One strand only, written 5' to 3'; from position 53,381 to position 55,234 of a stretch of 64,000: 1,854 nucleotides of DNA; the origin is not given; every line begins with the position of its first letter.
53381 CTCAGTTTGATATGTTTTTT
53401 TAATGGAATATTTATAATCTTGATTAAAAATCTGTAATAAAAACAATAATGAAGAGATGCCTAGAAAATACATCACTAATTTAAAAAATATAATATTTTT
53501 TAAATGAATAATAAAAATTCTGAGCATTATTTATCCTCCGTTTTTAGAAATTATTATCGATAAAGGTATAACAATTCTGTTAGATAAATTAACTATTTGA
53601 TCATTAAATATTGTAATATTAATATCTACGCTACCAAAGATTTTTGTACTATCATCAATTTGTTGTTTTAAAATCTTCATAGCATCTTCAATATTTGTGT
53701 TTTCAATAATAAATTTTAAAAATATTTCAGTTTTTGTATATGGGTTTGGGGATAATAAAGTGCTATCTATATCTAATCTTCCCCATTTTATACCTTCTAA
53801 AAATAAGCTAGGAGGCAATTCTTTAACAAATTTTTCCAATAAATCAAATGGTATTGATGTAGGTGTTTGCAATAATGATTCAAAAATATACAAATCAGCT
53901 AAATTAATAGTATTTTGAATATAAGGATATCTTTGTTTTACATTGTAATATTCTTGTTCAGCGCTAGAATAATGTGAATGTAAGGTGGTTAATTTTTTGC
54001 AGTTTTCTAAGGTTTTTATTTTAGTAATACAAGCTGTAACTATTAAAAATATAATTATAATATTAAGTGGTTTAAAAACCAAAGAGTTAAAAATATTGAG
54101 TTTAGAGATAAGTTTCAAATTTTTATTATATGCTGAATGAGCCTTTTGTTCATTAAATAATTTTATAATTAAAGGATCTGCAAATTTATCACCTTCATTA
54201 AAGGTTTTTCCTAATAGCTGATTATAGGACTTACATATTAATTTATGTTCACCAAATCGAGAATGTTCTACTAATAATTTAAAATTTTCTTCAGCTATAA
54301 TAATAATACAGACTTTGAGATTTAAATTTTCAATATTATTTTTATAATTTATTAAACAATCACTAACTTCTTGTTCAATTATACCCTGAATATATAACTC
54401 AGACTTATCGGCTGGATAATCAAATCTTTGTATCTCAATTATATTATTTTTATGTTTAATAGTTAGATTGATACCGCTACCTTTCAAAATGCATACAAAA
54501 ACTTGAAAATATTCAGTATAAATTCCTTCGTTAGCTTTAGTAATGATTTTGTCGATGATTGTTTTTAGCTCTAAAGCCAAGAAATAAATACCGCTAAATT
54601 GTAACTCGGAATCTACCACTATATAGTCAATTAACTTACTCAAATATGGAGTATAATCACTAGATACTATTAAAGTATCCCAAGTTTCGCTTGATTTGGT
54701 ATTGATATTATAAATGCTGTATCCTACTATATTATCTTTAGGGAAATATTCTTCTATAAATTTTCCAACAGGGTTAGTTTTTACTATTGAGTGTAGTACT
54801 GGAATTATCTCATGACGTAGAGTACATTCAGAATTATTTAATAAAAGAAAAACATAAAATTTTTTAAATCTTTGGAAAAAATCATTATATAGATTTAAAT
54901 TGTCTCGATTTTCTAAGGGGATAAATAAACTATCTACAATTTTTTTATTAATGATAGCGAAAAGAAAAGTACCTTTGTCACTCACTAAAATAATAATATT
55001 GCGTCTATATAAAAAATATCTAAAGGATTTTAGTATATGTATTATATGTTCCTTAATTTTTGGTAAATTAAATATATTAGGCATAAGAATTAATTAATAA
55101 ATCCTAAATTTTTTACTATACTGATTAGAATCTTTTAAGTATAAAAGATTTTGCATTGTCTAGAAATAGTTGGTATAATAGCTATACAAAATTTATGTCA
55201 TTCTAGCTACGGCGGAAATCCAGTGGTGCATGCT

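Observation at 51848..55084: Orphan three-gene membrane operon with PilM-N / PilO (or GspL / GspM)-like architecture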

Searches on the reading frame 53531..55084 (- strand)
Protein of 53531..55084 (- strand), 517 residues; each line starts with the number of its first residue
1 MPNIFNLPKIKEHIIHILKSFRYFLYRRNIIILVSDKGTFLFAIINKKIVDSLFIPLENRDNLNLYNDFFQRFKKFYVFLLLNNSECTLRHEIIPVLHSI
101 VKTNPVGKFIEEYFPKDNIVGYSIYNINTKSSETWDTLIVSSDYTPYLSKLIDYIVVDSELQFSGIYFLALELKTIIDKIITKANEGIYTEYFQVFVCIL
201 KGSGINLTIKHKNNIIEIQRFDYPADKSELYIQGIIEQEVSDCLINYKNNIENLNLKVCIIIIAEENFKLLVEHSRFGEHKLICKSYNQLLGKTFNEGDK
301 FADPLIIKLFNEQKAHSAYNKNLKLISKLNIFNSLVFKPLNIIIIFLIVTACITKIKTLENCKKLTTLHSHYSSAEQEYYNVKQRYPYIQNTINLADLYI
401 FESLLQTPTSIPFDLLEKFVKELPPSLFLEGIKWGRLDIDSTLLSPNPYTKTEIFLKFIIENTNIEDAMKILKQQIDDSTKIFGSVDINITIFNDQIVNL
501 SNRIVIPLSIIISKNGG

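Call 3: search_protein_families(library=pfam, proteins=[window:53531-55084:-], max_evalue=1)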
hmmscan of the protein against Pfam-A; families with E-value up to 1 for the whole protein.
window:53531-55084:- (517 aa): 0 families

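Call 4: search_protein_families(library=ncbifam, proteins=[window:53531-55084:-], max_evalue=1)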
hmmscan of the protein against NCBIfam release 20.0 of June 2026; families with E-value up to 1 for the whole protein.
window:53531-55084:- (517 aa): 1 family
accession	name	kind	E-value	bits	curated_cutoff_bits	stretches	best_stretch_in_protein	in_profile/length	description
NF033634.1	SLATT_1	domain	0.085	12.8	41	1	341-392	53-104/132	SLATT domain-containing protein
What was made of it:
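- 53531..55084 (-): 517-aa gene. A fused PilM-PilN (GspL-like) inner-membrane protein, and the founding member of an unannotated family (no Pfam or NCBIfam hit). No family in calls 3 and 4.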

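Call 5: find_homologous_proteins(query=window:53531-55084:-, max_evalue=0.001)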
Query window:53531-55084:- (517 aa): 28 proteins with E <= 0.001 among 8000 candidates.
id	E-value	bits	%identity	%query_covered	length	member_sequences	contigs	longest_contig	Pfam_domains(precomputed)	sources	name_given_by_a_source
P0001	0.0e+0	1129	100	100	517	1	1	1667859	-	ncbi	ncbi:MAG: hypothetical protein RCG15_08695 [Candidatus Rickettsia vulgarisii]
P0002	4.7e-280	947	84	100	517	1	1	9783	-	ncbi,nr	ncbi:MAG: hypothetical protein LN588_03505 [Rickettsia endosymbiont of Bryobia graminum]|nr:hypothet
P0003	1.0e-272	923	83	99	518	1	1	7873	-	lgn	-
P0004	9.4e-206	702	64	99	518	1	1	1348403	-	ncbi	-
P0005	2.5e-201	688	62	100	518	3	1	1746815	-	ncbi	-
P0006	3.4e-190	651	60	100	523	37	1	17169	-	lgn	-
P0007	1.6e-189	649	59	100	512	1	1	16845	-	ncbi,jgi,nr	ncbi:MAG: hypothetical protein LBH67_02555 [Rickettsia sp.]|jgi:hypothetical protein|nr:hypothetical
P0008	5.8e-185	634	59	100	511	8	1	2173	-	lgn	-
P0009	1.4e-181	623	60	97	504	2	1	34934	-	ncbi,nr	ncbi:MAG: hypothetical protein LN569_01670 [Rickettsia endosymbiont of Labidopullus appendiculatus]|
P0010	6.0e-181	621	65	85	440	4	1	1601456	-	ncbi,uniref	ncbi:hypothetical protein [Candidatus Tisiphia endosymbiont of Beris chalybata]|uniref:hypothetical 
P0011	1.3e-180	620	58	100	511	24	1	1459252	-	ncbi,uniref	ncbi:hypothetical protein [Candidatus Tisiphia endosymbiont of Sialis lutaria]|uniref:hypothetical p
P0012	4.0e-180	618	60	96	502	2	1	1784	-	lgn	-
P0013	2.2e-179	615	59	97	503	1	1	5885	-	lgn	-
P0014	3.6e-178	611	58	96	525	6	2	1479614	-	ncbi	-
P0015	1.6e-158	547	48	100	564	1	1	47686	-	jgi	jgi:hypothetical protein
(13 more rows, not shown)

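Call 10: search_solved_structures(query=A1, max_evalue=10, show_alignments=2)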
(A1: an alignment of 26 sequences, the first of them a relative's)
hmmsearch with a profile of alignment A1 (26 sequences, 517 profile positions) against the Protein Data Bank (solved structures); distinct sequences matched with E-value up to 10: 0.
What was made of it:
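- On PilM (type IV pilus assembly, actin-like ATPase fold): No PDB sequence-profile hit at E<=10 (call 10).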

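Call 17: find_related_loci(query=A1, collection=genome_contigs, flank=6000)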
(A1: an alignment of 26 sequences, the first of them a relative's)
Query A1 (517 aa) in genome_contigs; peptide patterns used: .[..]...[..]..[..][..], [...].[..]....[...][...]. (x = any residue, [..] = any of these).
44 stretches matched a pattern; 23 encode a relative of the query (tblastn E <= 1e-3); 23 distinct loci.
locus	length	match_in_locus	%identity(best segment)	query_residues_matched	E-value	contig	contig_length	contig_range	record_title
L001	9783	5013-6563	84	1-517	0e+0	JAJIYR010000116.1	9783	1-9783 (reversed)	MAG: Rickettsia endosymbiont of Bryobia graminum isolate moomin c_000000000116, whole genome shotgun sequence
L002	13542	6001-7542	64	1-513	0e+0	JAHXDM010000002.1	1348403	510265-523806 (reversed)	MAG: Rickettsia endosymbiont of Bradysia coprophila isolate Holo2-sym-1 contig_72, whole genome shotgun sequence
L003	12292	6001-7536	59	1-517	0e+0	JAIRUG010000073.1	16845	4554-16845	MAG: Rickettsia sp. isolate Cx337_bin23 k119_2077470, whole genome shotgun sequence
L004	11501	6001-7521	59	1-512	0e+0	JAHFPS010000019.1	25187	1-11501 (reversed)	MAG: Rickettsia sp. isolate nzgw532 NODE_528_length_25188_cov_8.798859, whole genome shotgun sequence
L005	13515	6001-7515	58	1-510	0e+0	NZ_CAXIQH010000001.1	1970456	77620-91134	Candidatus Tisiphia endosymbiont of Hybos culiciformis isolate 7aaabb90-f0ff-48fe-a48c-b7b9c79a14a1 ptg000006l, whole ge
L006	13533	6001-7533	58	1-517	0e+0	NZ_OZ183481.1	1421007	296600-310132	Candidatus Tisiphia endosymbiont of Nemotelus uliginosus isolate bfb7841a-240b-4c34-bc6c-d4ad7471d104 chromosome 1, comp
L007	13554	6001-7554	62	1-517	0e+0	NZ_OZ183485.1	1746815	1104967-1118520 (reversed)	Candidatus Tisiphia endosymbiont of Nemotelus uliginosus isolate 706cd8d6-ba43-434d-9769-e1efc6476e26 chromosome 1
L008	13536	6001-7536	59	1-514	0e+0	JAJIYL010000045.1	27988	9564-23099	MAG: Rickettsia endosymbiont of Pseudomimeciton antennatum isolate Pante1 c_000000000045, whole genome shotgun sequence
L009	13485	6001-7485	45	24-516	2e-127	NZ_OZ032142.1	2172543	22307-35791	Rickettsia endosymbiont of Polydrusus tereticollis isolate 54719 chromosome 1, complete sequence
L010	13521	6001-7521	41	1-510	4e-117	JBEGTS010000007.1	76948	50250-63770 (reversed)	MAG: Pseudomonadota bacterium isolate providencecreek_2019_sw_WHONDRS-S19S_0007_B_bin.4 scaffold_2151877, whole genome s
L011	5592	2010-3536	41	1-510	1e-115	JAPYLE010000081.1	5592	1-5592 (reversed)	MAG: Rickettsia endosymbiont of Ixodes persulcatus isolate IrW_S20.002 c_000000023400, whole genome shotgun sequence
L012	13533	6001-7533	41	1-515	1e-113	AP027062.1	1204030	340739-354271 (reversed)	Candidatus Rickettsia kotlanii HM-2 DNA, complete genome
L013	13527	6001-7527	40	1-510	5e-112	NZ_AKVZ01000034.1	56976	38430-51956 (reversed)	Rickettsia australis str. Phillips contig034, whole genome shotgun sequence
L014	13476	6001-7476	39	21-512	8e-112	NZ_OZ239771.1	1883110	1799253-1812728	Rickettsia endosymbiont of Nabis limbatus isolate 54738 chromosome 1, complete sequence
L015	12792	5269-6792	40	1-510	7e-111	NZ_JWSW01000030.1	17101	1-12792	Rickettsia asembonensis strain NMRCii contig00040, whole genome shotgun sequence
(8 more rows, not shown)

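Call 20: predict_structure(alignment_id=A1)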
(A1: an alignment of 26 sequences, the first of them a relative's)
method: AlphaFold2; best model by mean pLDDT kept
length: 517 residues; sequences in the alignment: 26
mean_pLDDT: 75.5   pTM: 0.55
mean pLDDT of the five models: 75.5, 75.1, 72.8, 70.2, 63.6
residues with pLDDT >= 90: 68; 70-90: 287; 50-70: 130; < 50: 32
segments of 3 or more residues with pLDDT < 50: 1-7, 22-24, 99-102, 296-298, 441-446
pLDDT, mean of each block of 10 residues (from residue 1): 44 56 63 88 84 90 88 82 73 66 68 72 69 73 74 72 60 77 79 90 88 83 87 93 91 89 89 87 86 57 84 58 51 59 81 83 79 70 63 55 60 76 88 67 51 88 88 87 79 88 88 61
secondary structure, 60 per line:
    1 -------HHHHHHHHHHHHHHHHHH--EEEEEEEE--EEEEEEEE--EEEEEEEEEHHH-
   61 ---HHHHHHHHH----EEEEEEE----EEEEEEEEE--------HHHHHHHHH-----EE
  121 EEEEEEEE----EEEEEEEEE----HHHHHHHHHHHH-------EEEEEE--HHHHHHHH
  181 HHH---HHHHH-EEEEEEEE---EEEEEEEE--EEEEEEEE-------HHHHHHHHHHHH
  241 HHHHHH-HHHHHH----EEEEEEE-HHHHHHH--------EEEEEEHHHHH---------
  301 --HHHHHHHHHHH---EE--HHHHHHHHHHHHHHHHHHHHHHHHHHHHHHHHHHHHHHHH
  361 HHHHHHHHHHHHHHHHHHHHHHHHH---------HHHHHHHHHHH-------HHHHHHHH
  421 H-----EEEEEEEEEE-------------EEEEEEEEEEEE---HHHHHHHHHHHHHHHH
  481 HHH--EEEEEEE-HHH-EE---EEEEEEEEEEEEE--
elements in order: H8-25 E28-35 E38-45 E48-56 H64-72 E77-83 E88-96 H105-113 E119-128 E133-141 H146-157 E165-170 H173-183 H187-191 E193-200 E204-211 E214-221 H229-246 H248-253 E258-264 H266-272 E281-286 H287-291 H303-313 H321-385 H395-405 H413-421 E427-436 E450-461 H465-483 E486-492 E503-515
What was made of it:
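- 53531..55084 (-): AF2 model in call 20.
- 54185..55009 (-): Cytoplasmic actin-like (ASKHA-fold) domain, about aa 26-300 of the 517-aa protein. The model shows two β-β-β-α-β-α-β halves (call 20).
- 54026..54082 (-): Single transmembrane helix of the 517-aa protein (aa 335-353). It lies inside the long helix at aa 321-385 of the model (call 20).
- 53540..53902 (-): Periplasmic C-terminal α-β-β-α-β-β domain of the 517-aa protein (about aa 395-515), in the PilN / GspL-periplasmic position. Secondary structure of the model, pLDDT about 80-88 for most of the domain (call 20).
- On PilM (type IV pilus assembly, actin-like ATPase fold): The model has pLDDT 75.5 (call 20).
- On GspL (T2SS) / fused PilM-PilN: AF2 secondary-structure order (call 20).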

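Call 23: fold_search(model_id=the predicted structure, library=pdb)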
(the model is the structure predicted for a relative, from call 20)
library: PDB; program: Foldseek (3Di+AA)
matches with E <= 10: 1354; with E <= 0.001: 86
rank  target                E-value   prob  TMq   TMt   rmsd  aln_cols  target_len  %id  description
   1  5eoy_A                3.4e-09  1.00  0.35  0.47   8.2       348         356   10  Pseudomonas aeruginosa SeMet-PilM bound to ADP (released 2016-04-27)
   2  5eou_B                5.6e-09  1.00  0.40  0.55   5.9       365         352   11  Pseudomonas aeruginosa PilM:PilN1-12 bound to ATP (released 2016-04-27)
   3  5eoy_B                7.4e-09  1.00  0.36  0.49   7.0       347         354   11  Pseudomonas aeruginosa SeMet-PilM bound to ADP (released 2016-04-27)
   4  5eq6_A                1.3e-08  1.00  0.36  0.49   7.2       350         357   10  Pseudomonas aeruginosa PilM bound to AMP-PNP (released 2016-04-27)
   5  5eou_A                2.3e-08  1.00  0.38  0.55   6.3       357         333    8  Pseudomonas aeruginosa PilM:PilN1-12 bound to ATP (released 2016-04-27)
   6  5eq6_B                2.3e-08  1.00  0.35  0.47   7.8       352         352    9  Pseudomonas aeruginosa PilM bound to AMP-PNP (released 2016-04-27)
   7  3jc8_Ma               2.6e-08  1.00  0.36  0.48   6.8       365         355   10  Architectural model of the type IVa pilus machine in a piliated state (released 2016-03-16)
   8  5eox_B                3.5e-08  1.00  0.36  0.49   7.1       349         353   11  Pseudomonas aeruginosa PilM bound to ADP (released 2016-04-27)
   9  3hrg                  3.5e-08  1.00  0.31  0.54   7.0       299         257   11  Crystal structure of Bacteroides thetaiotaomicron BT_3980, protein with actin-like ATPase fold and unknown function (NP_ (released 2009-06-23)
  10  2ych_A                6.9e-08  1.00  0.37  0.52   6.7       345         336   10  PilM-PilN type IV pilus biogenesis complex (released 2011-05-11)
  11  3wt0_D                1.0e-07  1.00  0.34  0.44   7.5       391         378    8  Crystal Structure Analysis of Cell Division Protein (released 2015-04-29)
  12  1yf5                  3.2e-07  1.00  0.30  0.57   6.3       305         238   12  Cyto-Epsl: The Cytoplasmic Domain Of Epsl, An Inner Membrane Component Of The Type II Secretion System Of Vibrio Cholera (released 2005-05-03)
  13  5eox_A                3.4e-07  1.00  0.37  0.50   6.4       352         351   10  Pseudomonas aeruginosa PilM bound to ADP (released 2016-04-27)
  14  3wt0_C                5.0e-07  1.00  0.35  0.45   7.4       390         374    8  Crystal Structure Analysis of Cell Division Protein (released 2015-04-29)
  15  7q6f_A                6.0e-07  1.00  0.39  0.49   6.1       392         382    8  Vibrio maritimus FtsA 1-396 ATP, double filament (released 2022-09-21)
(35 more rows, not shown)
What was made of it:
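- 53531..55084 (-): Foldseek top hits are PilM, GspL-cyto and FtsA (call 23).
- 54185..55009 (-): Foldseek aligns about 350 columns to PilM (call 23).
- On PilM (type IV pilus assembly, actin-like ATPase fold): Foldseek against the PDB gives PilM 5eoy/5eou at rank 1-8 (E 3e-9 to 4e-8, prob 1.0, target-normalised TM 0.47-0.55) (call 23).
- On GspL (T2SS) / fused PilM-PilN: GspL/EpsL/PulL cytoplasmic domains match at E 3e-7 to 4e-6 (call 23).
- Closest known: PilM-PilN-PilO alignment subcomplex of the type IVa pilus. Same: The cytoplasmic actin-fold domain is the best structural match (call 23).
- Closest known: GspL-GspM assembly-platform pair of the type II secretion system. Same: GspL cytoplasmic domains are significant fold matches (call 23).
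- Closest known: FtsA. Same: The ASKHA fold, with matches at E 1e-7 to 1e-6 (call 23).
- GspL/EpsL/PulL cytoplasmic domains follow at E 3e-7 to 4e-6 (call 23). FtsA matches the fold nearly as well as PilM (E 1e-7 to 1e-6, call 23). FtsA structures match at E 1e-7 to 1e-6, close to PilM (call 23). PilM ranks first, and GspL cytoplasmic domains also match (call 23).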

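Call 24: search_protein_representatives(alignment_id=A1)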
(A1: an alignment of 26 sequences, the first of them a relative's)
Query: 26 sequences, 517 profile positions. Proteins with E-value up to 0.001 (for the whole library): 369; up to 1e-10: 265; up to 1e-30: 99. The best 150 are listed.
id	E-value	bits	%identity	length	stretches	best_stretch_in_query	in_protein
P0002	5.2e-230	780.7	-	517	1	1-516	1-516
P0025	3.6e-189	646.0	-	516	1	6-516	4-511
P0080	1.8e-186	637.1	-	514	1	2-515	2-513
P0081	5.6e-182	622.2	-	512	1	3-515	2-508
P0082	1.5e-175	601.0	-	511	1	4-516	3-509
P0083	3.2e-173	593.4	-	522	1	2-515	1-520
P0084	2.9e-172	590.2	-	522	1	9-514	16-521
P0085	1.2e-158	545.3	-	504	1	17-512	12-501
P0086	3.7e-158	543.6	-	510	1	13-514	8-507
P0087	4.1e-158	543.5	-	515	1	9-514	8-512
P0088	8.1e-157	539.2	-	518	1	3-515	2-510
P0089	2.0e-156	537.9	-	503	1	10-513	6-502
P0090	2.5e-151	521.1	-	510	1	13-515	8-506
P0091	5.3e-148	510.1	-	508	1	9-515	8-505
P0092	9.1e-148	509.4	-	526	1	6-515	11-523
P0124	2.6e-73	263.7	-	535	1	11-514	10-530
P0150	1.7e-48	181.8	-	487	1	13-492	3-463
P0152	5.7e-46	173.5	-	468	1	55-514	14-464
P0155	4.7e-44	167.2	-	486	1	12-512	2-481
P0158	4.3e-41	157.4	-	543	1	24-516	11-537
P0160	1.6e-40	155.5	-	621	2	154-470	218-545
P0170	9.6e-33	129.9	-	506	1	16-516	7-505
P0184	1.7e-29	119.1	-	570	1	27-493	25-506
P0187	1.5e-28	116.0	-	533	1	6-516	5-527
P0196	6.8e-27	110.6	-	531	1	26-516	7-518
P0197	1.3e-26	109.6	-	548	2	188-516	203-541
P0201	4.1e-26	108.0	-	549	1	30-491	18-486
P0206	3.6e-25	104.9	-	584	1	23-515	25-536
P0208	2.1e-24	102.3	-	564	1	27-496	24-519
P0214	5.7e-23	97.6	-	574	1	26-492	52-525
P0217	7.8e-23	97.2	-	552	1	26-504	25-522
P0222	6.3e-22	94.2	-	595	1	29-441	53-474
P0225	2.7e-21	92.1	-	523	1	26-516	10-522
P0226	3.9e-21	91.6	-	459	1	25-450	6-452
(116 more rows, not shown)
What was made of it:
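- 53531..55084 (-): There are 369 representatives at 50% identity (call 24).
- There are 369 representatives, homologous over the full length (call 24).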

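Call 27: search_protein_families(library=pfam, proteins=[P0226, P0222, P0217, P0214, P0208, P0206, P0201, P0197, P0184, P0160], max_evalue=0.1)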
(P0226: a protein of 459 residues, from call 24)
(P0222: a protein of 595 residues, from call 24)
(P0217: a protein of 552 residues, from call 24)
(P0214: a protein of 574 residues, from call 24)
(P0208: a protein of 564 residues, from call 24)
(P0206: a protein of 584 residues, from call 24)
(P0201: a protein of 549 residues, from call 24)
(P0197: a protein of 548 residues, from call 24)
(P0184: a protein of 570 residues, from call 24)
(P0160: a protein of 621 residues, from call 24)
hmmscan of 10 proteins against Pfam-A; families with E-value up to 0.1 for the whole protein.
P0226 (459 aa): 0 families

P0222 (595 aa): 0 families

P0217 (552 aa): 0 families

P0214 (574 aa): 2 families
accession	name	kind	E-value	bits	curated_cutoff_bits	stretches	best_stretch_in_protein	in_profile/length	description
PF10805.13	DUF2730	-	0.057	14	24.9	0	359-425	28-94/102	Protein of unknown function (DUF2730)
PF08954.16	Trimer_CC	-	0.09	12.9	27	0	390-420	15-45/52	Trimerisation motif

P0208 (564 aa): 0 families

P0206 (584 aa): 0 families

P0201 (549 aa): 0 families

P0197 (548 aa): 0 families

P0184 (570 aa): 0 families

P0160 (621 aa): 0 families

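Call 28: find_encoding_contigs(protein=P0225, flank=10000, max_places=3)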
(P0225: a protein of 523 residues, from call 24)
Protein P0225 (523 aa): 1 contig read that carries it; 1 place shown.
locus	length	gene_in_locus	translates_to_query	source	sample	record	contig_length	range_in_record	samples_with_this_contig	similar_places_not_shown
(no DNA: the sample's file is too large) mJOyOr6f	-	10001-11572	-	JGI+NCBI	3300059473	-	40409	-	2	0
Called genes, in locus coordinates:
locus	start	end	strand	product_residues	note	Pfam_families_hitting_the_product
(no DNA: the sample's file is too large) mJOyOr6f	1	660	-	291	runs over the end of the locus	PF00924:MS_channel_2nd, PF21082:MS_channel_3rd (weak)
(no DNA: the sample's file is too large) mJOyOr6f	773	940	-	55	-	-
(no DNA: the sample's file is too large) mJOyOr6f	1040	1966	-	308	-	PF07549:Sec_GG (weak), PF02355:SecD_SecF_C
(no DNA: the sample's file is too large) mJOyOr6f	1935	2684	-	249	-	PF03741:TerC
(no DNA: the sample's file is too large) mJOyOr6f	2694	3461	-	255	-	PF00459:Inositol_P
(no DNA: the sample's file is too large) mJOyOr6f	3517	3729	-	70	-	PF08780:NTase_sub_bind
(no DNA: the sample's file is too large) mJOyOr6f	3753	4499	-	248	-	PF01728:FtsJ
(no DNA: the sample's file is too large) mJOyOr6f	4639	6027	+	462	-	PF00083:Sugar_tr, PF07690:MFS_1, PF12832:MFS_1_like (weak)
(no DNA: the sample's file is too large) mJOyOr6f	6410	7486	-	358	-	PF03462:PCRF, PF00472:RF-1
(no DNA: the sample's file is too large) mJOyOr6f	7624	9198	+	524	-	PF03023:MurJ, PF13440:Polysacc_synt_3 (weak), PF01554:MatE (weak)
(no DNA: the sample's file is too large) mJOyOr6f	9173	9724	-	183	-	-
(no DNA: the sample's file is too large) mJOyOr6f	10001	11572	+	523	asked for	-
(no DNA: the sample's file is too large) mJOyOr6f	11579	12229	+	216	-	-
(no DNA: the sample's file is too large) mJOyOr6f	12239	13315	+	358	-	-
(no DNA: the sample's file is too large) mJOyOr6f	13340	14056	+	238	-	PF00005:ABC_tran, PF13304:AAA_21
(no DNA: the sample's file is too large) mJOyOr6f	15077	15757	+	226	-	PF06750:A24_N_bact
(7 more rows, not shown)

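Call 29: find_encoding_contigs(protein=P0206, flank=10000, max_places=3)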
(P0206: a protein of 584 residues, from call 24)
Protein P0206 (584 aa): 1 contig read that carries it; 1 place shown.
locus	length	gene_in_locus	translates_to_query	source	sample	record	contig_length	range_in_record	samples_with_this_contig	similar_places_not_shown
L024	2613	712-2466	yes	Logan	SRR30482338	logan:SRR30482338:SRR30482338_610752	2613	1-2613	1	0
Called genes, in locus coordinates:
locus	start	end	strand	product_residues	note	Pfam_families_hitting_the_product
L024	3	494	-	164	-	?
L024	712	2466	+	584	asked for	-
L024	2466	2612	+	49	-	?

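Call 30: find_encoding_contigs(protein=P0217, flank=10000, max_places=3)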
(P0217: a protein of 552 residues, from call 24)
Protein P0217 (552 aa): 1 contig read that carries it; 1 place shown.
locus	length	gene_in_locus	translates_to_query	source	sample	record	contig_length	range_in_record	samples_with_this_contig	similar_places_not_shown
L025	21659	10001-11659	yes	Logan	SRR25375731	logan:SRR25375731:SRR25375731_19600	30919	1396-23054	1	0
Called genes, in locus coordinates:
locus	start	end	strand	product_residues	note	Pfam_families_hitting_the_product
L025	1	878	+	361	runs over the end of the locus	PF01743:PolyA_pol, PF12627:PolyA_pol_RNAbd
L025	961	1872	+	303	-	-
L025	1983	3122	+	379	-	PF00162:PGK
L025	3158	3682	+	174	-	PF00227:Proteasome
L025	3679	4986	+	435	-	PF00493:MCM (faint), PF00004:AAA (weak), PF07724:AAA_2 (weak), PF07728:AAA_5 (faint), PF13401:AAA_22 (faint), PF07724:AAA_2, PF00004:AAA (weak)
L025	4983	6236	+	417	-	PF02844:GARS_N, PF01071:GARS_A, PF02786:CPSase_L_D2 (weak), PF02843:GARS_C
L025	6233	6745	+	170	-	PF00578:AhpC-TSA (faint), PF02630:SCO1-SenC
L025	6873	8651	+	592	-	PF05157:MshEN, PF00437:T2SSE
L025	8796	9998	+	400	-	PF28597:T2SSF_N, PF00482:T2SSF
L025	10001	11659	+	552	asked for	-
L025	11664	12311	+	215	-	-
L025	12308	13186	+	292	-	-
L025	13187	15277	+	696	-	PF13089:PP_kinase_N, PF13091:PLDc_2 (faint), PF02503:PP_kinase, PF17941:PP_kinase_C_1, PF13090:PP_kinase_C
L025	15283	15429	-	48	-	-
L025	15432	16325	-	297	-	PF25062:ARM_TT21_N (faint), PF07719:TPR_2 (faint), PF13174:TPR_6 (faint), PF13176:TPR_7 (faint), PF13424:TPR_12 (faint), PF12895:ANAPC3 (weak), PF14559:TPR_19 (weak), PF13432:TPR_16 (weak), +5 more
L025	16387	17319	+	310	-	PF02729:OTCace_N, PF00185:OTCace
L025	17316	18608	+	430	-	PF01979:Amidohydro_1, PF12890:DHOase, PF07969:Amidohydro_3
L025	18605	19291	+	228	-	PF04002:RadC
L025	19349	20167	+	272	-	-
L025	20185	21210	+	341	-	-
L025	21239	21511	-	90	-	PF13560:HTH_31, PF12844:HTH_19 (weak), PF01381:HTH_3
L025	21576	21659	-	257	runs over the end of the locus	PF05690:ThiG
